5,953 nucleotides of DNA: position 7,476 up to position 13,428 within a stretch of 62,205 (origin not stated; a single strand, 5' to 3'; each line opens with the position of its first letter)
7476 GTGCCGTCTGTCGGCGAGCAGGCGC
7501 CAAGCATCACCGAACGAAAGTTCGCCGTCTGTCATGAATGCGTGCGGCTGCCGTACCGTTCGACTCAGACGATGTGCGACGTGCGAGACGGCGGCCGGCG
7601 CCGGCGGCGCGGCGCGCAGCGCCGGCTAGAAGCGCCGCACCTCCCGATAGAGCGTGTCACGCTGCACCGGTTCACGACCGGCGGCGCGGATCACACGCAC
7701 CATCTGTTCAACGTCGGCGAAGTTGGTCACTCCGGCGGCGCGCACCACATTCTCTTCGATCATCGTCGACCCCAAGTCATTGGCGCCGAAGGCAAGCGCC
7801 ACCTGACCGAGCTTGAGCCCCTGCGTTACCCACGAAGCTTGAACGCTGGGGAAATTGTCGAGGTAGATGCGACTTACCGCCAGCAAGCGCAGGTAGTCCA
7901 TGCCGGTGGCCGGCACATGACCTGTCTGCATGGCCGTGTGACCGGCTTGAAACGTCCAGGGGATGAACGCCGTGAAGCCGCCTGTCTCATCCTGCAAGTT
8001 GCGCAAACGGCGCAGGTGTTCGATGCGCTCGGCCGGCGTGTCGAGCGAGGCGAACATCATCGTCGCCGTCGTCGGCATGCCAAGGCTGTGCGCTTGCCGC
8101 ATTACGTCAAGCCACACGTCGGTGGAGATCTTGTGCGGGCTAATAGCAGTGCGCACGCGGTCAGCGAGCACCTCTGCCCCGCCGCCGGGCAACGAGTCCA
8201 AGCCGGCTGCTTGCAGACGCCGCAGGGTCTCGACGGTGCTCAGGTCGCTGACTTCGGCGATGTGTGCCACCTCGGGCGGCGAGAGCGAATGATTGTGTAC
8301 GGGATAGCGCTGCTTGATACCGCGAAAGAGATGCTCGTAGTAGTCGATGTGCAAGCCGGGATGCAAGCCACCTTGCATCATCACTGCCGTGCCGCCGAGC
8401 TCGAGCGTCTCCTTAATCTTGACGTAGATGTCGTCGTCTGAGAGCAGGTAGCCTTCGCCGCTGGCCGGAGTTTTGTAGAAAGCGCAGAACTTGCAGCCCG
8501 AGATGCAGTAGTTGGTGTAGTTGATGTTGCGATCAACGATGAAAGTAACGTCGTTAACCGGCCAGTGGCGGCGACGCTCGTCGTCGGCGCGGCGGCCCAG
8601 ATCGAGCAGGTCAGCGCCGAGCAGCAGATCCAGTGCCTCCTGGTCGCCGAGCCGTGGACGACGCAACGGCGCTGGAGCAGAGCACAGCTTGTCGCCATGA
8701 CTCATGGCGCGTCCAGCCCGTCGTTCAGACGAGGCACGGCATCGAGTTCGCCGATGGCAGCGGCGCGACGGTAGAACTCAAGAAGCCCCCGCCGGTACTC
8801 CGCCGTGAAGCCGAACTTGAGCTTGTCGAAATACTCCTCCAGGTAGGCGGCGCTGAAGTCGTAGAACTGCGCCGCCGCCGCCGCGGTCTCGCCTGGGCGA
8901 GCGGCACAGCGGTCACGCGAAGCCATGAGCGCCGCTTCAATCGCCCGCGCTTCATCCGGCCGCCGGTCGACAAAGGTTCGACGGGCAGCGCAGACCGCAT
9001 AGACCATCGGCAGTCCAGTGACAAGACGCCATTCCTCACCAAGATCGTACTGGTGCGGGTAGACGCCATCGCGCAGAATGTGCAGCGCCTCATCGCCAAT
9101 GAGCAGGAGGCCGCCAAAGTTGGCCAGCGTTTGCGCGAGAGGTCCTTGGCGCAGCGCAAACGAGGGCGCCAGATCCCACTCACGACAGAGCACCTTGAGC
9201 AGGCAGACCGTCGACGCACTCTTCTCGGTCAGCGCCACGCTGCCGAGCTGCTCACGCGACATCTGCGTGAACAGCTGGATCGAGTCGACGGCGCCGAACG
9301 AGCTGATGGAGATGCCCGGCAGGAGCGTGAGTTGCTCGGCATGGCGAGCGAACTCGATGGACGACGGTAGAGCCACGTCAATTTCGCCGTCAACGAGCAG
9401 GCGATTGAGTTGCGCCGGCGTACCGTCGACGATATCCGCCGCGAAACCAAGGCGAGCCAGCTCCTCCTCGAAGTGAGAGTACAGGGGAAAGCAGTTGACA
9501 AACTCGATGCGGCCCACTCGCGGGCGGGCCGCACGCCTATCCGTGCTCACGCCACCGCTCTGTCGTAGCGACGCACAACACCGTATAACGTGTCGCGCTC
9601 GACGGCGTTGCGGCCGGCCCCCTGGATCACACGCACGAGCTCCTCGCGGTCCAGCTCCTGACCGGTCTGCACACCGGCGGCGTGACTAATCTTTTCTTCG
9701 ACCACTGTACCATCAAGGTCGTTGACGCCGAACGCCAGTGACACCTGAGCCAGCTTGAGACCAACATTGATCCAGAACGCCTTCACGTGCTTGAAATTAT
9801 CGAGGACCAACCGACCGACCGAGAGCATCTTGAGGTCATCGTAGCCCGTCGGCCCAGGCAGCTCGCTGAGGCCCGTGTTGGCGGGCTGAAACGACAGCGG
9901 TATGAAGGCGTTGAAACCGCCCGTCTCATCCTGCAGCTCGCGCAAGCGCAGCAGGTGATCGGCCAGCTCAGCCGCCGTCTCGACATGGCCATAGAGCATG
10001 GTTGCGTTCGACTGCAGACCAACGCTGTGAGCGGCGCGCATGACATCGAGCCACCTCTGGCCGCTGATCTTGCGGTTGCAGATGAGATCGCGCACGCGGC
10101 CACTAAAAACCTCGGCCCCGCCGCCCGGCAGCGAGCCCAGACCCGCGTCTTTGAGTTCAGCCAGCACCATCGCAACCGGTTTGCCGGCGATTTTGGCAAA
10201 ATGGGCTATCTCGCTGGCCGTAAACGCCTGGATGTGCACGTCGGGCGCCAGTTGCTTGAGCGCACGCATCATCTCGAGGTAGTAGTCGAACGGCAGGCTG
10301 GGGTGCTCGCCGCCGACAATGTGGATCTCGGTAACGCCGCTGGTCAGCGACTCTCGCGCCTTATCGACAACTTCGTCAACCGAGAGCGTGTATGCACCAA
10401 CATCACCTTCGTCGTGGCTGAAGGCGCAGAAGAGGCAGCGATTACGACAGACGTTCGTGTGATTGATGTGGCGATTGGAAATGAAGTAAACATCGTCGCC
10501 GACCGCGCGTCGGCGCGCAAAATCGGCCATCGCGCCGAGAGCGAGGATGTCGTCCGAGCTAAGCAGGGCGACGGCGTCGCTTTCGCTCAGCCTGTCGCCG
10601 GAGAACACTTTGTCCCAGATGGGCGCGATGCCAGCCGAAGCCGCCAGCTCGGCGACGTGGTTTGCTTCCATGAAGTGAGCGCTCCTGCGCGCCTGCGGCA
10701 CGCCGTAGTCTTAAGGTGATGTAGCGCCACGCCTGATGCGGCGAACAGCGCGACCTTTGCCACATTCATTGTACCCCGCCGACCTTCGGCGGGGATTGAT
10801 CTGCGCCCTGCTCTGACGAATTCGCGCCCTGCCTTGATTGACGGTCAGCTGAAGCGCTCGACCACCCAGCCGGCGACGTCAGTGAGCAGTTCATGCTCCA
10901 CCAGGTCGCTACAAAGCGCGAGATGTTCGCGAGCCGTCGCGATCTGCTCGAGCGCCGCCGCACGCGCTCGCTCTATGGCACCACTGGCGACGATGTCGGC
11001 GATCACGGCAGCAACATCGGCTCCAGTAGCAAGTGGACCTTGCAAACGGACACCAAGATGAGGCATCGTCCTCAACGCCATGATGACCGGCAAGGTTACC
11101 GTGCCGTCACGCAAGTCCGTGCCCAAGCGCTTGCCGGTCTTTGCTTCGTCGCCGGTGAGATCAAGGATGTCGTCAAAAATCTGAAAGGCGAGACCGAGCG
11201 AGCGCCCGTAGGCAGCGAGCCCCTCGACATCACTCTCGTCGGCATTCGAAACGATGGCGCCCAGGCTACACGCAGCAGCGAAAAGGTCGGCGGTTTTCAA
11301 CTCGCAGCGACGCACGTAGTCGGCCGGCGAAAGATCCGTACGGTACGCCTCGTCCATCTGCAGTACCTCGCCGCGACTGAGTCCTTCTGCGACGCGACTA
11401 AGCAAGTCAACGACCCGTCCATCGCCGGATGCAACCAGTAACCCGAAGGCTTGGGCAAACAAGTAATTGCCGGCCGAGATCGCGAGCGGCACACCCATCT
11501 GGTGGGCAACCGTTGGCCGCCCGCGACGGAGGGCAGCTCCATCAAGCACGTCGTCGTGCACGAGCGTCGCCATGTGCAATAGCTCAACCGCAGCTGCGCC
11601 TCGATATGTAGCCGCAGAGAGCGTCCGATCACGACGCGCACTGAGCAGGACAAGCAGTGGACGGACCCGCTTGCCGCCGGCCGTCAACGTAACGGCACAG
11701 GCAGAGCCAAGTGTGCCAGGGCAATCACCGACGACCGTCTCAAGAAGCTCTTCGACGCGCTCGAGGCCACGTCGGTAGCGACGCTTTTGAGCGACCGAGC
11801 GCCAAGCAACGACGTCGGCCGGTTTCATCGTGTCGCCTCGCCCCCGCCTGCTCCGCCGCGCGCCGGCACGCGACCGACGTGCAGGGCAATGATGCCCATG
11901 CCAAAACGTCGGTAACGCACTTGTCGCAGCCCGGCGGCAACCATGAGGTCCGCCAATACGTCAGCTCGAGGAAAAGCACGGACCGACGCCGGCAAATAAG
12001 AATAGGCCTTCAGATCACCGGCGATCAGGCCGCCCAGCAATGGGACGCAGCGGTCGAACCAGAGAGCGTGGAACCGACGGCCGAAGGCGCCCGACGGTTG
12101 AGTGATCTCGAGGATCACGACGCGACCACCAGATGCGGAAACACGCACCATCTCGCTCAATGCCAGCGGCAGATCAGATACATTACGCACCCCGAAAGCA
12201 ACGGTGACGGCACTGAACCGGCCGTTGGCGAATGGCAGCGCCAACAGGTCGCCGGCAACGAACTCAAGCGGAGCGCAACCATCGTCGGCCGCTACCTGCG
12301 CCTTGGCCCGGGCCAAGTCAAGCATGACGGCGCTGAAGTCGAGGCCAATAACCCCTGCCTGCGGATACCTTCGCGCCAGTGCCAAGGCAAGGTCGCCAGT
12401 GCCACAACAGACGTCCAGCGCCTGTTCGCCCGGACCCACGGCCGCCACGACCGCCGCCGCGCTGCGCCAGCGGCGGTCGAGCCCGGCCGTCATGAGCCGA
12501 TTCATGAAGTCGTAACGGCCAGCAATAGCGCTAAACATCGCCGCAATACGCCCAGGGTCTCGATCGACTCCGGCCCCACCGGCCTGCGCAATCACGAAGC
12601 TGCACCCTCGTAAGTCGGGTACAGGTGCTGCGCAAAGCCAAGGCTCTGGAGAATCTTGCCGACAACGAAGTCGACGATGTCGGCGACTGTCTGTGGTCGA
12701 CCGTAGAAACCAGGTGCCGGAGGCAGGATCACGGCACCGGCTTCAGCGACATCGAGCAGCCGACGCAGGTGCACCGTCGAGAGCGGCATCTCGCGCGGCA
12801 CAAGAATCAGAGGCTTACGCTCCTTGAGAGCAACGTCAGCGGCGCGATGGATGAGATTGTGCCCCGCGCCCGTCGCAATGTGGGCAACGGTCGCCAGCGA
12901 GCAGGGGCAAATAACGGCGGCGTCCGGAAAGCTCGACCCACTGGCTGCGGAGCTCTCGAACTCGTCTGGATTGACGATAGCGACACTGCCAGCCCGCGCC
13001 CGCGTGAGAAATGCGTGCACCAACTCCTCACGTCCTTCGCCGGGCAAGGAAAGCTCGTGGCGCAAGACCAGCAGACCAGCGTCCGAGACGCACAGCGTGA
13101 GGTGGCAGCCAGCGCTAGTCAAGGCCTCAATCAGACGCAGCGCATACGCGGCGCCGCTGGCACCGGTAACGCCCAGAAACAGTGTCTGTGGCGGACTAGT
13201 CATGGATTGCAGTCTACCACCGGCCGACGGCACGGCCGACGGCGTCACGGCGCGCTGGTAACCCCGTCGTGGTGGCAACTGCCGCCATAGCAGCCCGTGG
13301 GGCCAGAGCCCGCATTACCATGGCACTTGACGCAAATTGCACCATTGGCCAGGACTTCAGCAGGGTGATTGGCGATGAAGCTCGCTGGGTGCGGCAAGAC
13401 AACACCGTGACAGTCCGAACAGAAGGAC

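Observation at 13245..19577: Five multiheme cytochromes (59 CXXCH) plus a b-type cytochrome inserted inside a menaquinone-biosynthesis operon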

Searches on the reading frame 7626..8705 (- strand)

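Call 23: search_protein_families(library=pfam, proteins=[window:7626-8705:-], max_evalue=0.00001)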
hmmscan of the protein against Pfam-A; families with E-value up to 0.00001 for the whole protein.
window:7626-8705:- (359 aa): 2 families
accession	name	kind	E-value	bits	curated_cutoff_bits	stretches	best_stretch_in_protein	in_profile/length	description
PF19288.4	CofH_C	-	1.3e-31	109.5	27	1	243-354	3-117/125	CofH/MqnC C-terminal region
PF04055.27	Radical_SAM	-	2.4e-18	67.3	29.5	1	61-233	1-165/166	Radical SAM superfamily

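Call 79: search_protein_families(library=ncbifam, proteins=[window:7626-8705:-], max_evalue=0.001)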
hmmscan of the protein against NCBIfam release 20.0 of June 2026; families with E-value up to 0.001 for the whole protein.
window:7626-8705:- (359 aa): 12 families
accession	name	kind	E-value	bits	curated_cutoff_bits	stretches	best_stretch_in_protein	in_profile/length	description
TIGR03699.1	menaquin_MqnC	equivalog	1e-142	475.1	428.1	1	18-355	2-341/342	cyclic dehypoxanthinyl futalosine synthase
NF006277.0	PRK08445.1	equivalog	1.6e-126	421.9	576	1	18-359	3-348/348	dehypoxanthine futalosine cyclase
TIGR00423.1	TIGR00423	subfamily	2.1e-117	391.8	260.25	1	53-355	1-309/310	CofH family radical SAM protein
TIGR03551.1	F420_cofH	equivalog_domain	1.1e-102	343.4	374.1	1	21-356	3-345/345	5-amino-6-(D-ribitylamino)uracil--L-tyrosine 4-hydroxyphenyl transferase CofH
TIGR03700.1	mena_SCO4494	equivalog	2.1e-102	342.7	434.55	1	18-356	10-351/351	aminofutalosine synthase MqnE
NF005609.0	PRK07360.1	equivalog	5.5e-100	334.7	426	1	19-357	21-369/374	7,8-didemethyl-8-hydroxy-5-deazariboflavin synthase subunit CofH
NF006687.0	PRK09234.1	equivalog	2.7e-89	300.4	1018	1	19-357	492-838/849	bifunctional FO biosynthesis protein CofGH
NF006276.0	PRK08444.1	equivalog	7.8e-73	245.5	560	1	22-359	15-353/353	aminofutalosine synthase MqnE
NF004580.0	PRK05926.1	equivalog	7.7e-64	216.2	583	1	16-347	25-363/370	hypothetical protein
TIGR03550.1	F420_cofG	equivalog_domain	2e-11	43.6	213.35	1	61-313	8-265/322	7,8-didemethyl-8-hydroxy-5-deazariboflavin synthase CofG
TIGR03956.1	rSAM_HydE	equivalog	3.1e-11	43.1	254.6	1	58-281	50-258/340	[FeFe] hydrogenase H-cluster radical SAM maturase HydE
NF004884.0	PRK06245.1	equivalog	9.3e-09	34.6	209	0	189-349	150-307/340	7,8-didemethyl-8-hydroxy-5-deazariboflavin synthase subunit CofG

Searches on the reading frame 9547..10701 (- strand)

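Call 6: search_protein_families(library=ncbifam, proteins=[window:9547-10701:-], max_evalue=0.00001)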
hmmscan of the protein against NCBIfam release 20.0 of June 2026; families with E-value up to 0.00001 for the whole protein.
window:9547-10701:- (384 aa): 16 families
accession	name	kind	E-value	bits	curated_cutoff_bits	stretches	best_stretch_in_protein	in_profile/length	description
TIGR03700.1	mena_SCO4494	equivalog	5.1e-149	496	434.55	1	28-374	1-349/351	aminofutalosine synthase MqnE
TIGR00423.1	TIGR00423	subfamily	1.2e-115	386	260.25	1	71-374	1-308/310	CofH family radical SAM protein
TIGR03699.1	menaquin_MqnC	equivalog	3.9e-114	381.1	428.1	1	37-375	2-341/342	cyclic dehypoxanthinyl futalosine synthase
TIGR03551.1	F420_cofH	equivalog_domain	1.8e-110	369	374.1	1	39-375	2-344/345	5-amino-6-(D-ribitylamino)uracil--L-tyrosine 4-hydroxyphenyl transferase CofH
NF006276.0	PRK08444.1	equivalog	8.1e-107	357.3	560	1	29-379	4-353/353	aminofutalosine synthase MqnE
NF005609.0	PRK07360.1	equivalog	1.5e-106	356.3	426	1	28-378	11-370/374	7,8-didemethyl-8-hydroxy-5-deazariboflavin synthase subunit CofH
NF006687.0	PRK09234.1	equivalog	1.2e-101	341.3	1018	1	26-378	480-839/849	bifunctional FO biosynthesis protein CofGH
NF006277.0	PRK08445.1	equivalog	7.4e-88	294.7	576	1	37-379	3-348/348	dehypoxanthine futalosine cyclase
NF004580.0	PRK05926.1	equivalog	4.5e-76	256.5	583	1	19-365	9-361/370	hypothetical protein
TIGR03550.1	F420_cofG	equivalog_domain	2.7e-13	49.8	213.35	1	76-146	5-75/322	7,8-didemethyl-8-hydroxy-5-deazariboflavin synthase CofG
TIGR03956.1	rSAM_HydE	equivalog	3.1e-13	49.7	254.6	1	34-157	7-131/340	[FeFe] hydrogenase H-cluster radical SAM maturase HydE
NF004884.0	PRK06245.1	equivalog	7.6e-11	41.5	209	1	70-137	10-75/340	7,8-didemethyl-8-hydroxy-5-deazariboflavin synthase subunit CofG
TIGR02351.2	thiH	equivalog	1.2e-10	41.1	380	1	31-163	28-161/364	2-iminoacetate synthase ThiH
TIGR03910.1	pyrrolys_PylB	equivalog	1.3e-10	40.7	348.2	1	26-302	6-270/347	methylornithine synthase PylB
TIGR00433.2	bioB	equivalog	1e-07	31.5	225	0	38-150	3-120/307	biotin synthase BioB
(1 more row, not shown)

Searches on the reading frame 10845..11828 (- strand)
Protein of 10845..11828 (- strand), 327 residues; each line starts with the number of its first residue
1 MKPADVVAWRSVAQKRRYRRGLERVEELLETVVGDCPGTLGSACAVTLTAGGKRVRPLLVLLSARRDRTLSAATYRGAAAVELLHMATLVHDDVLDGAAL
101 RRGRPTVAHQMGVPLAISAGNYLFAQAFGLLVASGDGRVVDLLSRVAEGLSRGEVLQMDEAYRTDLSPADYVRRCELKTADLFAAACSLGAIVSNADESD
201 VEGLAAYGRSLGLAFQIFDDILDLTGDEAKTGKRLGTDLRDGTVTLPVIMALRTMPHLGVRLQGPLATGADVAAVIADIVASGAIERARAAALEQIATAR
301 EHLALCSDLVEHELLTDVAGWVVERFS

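Call 6: search_protein_families(library=ncbifam, proteins=[window:10845-11828:-], max_evalue=0.00001)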
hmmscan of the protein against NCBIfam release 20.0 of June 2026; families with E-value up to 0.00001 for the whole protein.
window:10845-11828:- (327 aa): 16 families
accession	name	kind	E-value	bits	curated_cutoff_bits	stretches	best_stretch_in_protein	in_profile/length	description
TIGR02748.1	GerC3_HepT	equivalog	8.6e-68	228.8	456.55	1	20-325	11-317/319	heptaprenyl diphosphate synthase component II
TIGR02749.1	prenyl_cyano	equivalog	1.2e-66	225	383.2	1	21-326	13-321/322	solanesyl diphosphate synthase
NF041169.1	f2_encap_cargo4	exception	3.8e-58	197.3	450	1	23-325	21-332/334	family 2 encapsulin nanocompartment cargo protein polyprenyl transferase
NF040698.1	IdsA_Meth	equivalog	1.1e-57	195.7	468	1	24-325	17-326/328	short chain isoprenyl diphosphate synthase IdsA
NF045628.1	HxpDPsynlarge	equivalog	2.1e-57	194.5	500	1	22-319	5-303/311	hexaprenyl-diphosphate synthase large subunit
NF041003.1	GGPP_syn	equivalog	1.5e-56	191.9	500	1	23-324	11-323/326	geranylgeranyl diphosphate synthase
NF042417.1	NPPPS_Mycobact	equivalog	5.1e-51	173.7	600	1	14-325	18-333/335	nonaprenyl/(2E,6E)-farnesyl/geranylgeranyl diphosphat synthase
NF008140.0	PRK10888.1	equivalog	1.9e-44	152.3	412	1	48-304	40-300/323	octaprenyl diphosphate synthase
NF045485.1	FPPsyn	subfamily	2.7e-44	151.5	275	1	23-253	6-249/288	farnesyl diphosphate synthase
NF040789.2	gerfarn_diphsyn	equivalog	2.2e-43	148.8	560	1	35-325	29-343/345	geranylfarnesyl diphosphate synthase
NF045549.1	GGPPsyn_IdsB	equivalog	1.1e-41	143.1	475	1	19-301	32-323/346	geranylgeranyl diphosphate synthase IdsB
NF045685.1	GGPPSynCrtE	equivalog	2.4e-33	115.4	460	1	24-253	13-254/293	geranylgeranyl diphosphate synthase CrtE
NF040627.1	GFPS_Meth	equivalog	2.2e-31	109.4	600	1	49-225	37-211/285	geranylfarnesyl diphosphate synthase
NF007877.0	PRK10581.1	equivalog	1.8e-26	93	321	1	49-253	41-257/299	(2E,6E)-farnesyl diphosphate synthase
NF042416.1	GFPPS_Mycobact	equivalog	1.4e-19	70.3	600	2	49-111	39-104/350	bifunctional (2E,6E)-farnesyl/geranyl diphosphate synthase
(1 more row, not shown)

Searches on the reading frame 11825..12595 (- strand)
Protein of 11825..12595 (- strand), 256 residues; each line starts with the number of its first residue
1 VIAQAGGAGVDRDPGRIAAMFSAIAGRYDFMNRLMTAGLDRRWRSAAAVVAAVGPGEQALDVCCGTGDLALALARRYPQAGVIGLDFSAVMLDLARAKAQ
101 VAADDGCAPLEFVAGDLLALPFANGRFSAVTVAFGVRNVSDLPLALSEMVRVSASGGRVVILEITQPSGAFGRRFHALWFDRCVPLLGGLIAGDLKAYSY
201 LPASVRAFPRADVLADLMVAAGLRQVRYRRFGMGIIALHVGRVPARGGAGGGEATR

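Call 6: search_protein_families(library=ncbifam, proteins=[window:11825-12595:-], max_evalue=0.00001)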
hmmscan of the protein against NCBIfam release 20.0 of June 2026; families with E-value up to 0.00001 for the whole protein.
window:11825-12595:- (256 aa): 28 families (the best 25 are shown)
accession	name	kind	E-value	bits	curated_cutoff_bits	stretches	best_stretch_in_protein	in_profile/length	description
TIGR01934.1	MenG_MenH_UbiE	subfamily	5e-66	222.2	158.35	1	17-241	1-221/223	ubiquinone/menaquinone biosynthesis methyltransferase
NF001244.0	PRK00216.1-5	equivalog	4.6e-65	219.2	216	1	16-241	9-233/236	bifunctional demethylmenaquinone methyltransferase/2-methoxy-6-polyprenyl-1,4-benzoquinol methylase UbiE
NF052510.1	methyltran_MpqE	exception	8.2e-55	185.7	335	1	17-241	8-232/234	methyl-plastoquinone biosynthesis methyltransferase MpqE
NF001241.0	PRK00216.1-2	equivalog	3.6e-54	183.8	327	1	8-242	4-228/231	demethylmenaquinone methyltransferase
NF001243.0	PRK00216.1-4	equivalog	4.6e-52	176.7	235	1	16-242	8-232/237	demethylmenaquinone methyltransferase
TIGR02752.1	MenG_heptapren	equivalog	3.2e-51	174.1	419.85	1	16-241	6-229/231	demethylmenaquinone methyltransferase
NF001242.0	PRK00216.1-3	equivalog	5.8e-49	166.8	351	1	17-241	30-255/258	bifunctional demethylmenaquinone methyltransferase/2-methoxy-6-polyprenyl-1,4-benzoquinol methylase UbiE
NF001240.0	PRK00216.1-1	equivalog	2.1e-48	164.6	378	1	15-242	23-249/251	bifunctional demethylmenaquinone methyltransferase/2-methoxy-6-polyprenyl-1,4-benzoquinol methylase UbiE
NF043040.1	corrin_prot_MT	hypoth_equivalog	6.3e-18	65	180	1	25-179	12-165/216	corrinoid protein-associated methyltransferase CpaM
NF004452.0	PRK05785.1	equivalog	2.3e-14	53.4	207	1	17-241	11-222/228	hypothetical protein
NF007610.0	PRK10258.1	equivalog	3.3e-12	46.3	342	1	17-166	9-143/251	malonyl-ACP O-methyltransferase BioC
NF047649.1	MTase_UXPK_star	exception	1.2e-11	44.2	460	1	52-163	74-183/283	methyltransferase/UXPK-star double selenoprotein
NF008823.0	PRK11873.1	subfamily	2.3e-11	43.7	263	1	50-164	72-184/272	arsenite methyltransferase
TIGR02072.1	BioC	equivalog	3.6e-11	43.3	184.95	1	58-161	37-132/244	malonyl-ACP O-methyltransferase BioC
NF045667.1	MTase_DVU1556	equivalog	6.4e-11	42.1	155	1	47-169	14-127/213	DVU_1556 family methyltransferase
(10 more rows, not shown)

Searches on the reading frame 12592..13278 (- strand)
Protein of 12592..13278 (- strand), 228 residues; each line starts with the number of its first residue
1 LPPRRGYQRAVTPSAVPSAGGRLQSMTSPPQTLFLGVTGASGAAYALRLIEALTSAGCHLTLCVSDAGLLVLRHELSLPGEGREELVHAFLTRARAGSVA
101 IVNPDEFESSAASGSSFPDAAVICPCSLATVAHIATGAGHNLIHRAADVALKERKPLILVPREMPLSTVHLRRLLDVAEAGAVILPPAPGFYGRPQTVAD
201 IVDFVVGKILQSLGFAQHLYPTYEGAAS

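Call 6: search_protein_families(library=ncbifam, proteins=[window:12592-13278:-], max_evalue=0.00001)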
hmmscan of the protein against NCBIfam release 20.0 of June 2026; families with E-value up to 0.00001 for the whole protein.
window:12592-13278:- (228 aa): 4 families
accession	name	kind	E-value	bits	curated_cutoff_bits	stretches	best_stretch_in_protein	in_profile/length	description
NF004685.0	PRK06029.1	subfamily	3e-52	177.4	188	1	32-225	3-186/187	UbiX family flavin prenyltransferase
TIGR00421.1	ubiX_pad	subfamily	7.7e-51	172.4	108.9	1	33-219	2-177/181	UbiX family flavin prenyltransferase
NF041206.1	VdcB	exception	1.2e-48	165.2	290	1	33-220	2-179/184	non-oxidative hydroxyarylic acid decarboxylases subunit B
NF041218.1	BagM_FevK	exception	2.7e-36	125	420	1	33-215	3-175/215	bagremycin/ferroverdin biosynthesis UbiX family decarboxylase BagM/FevK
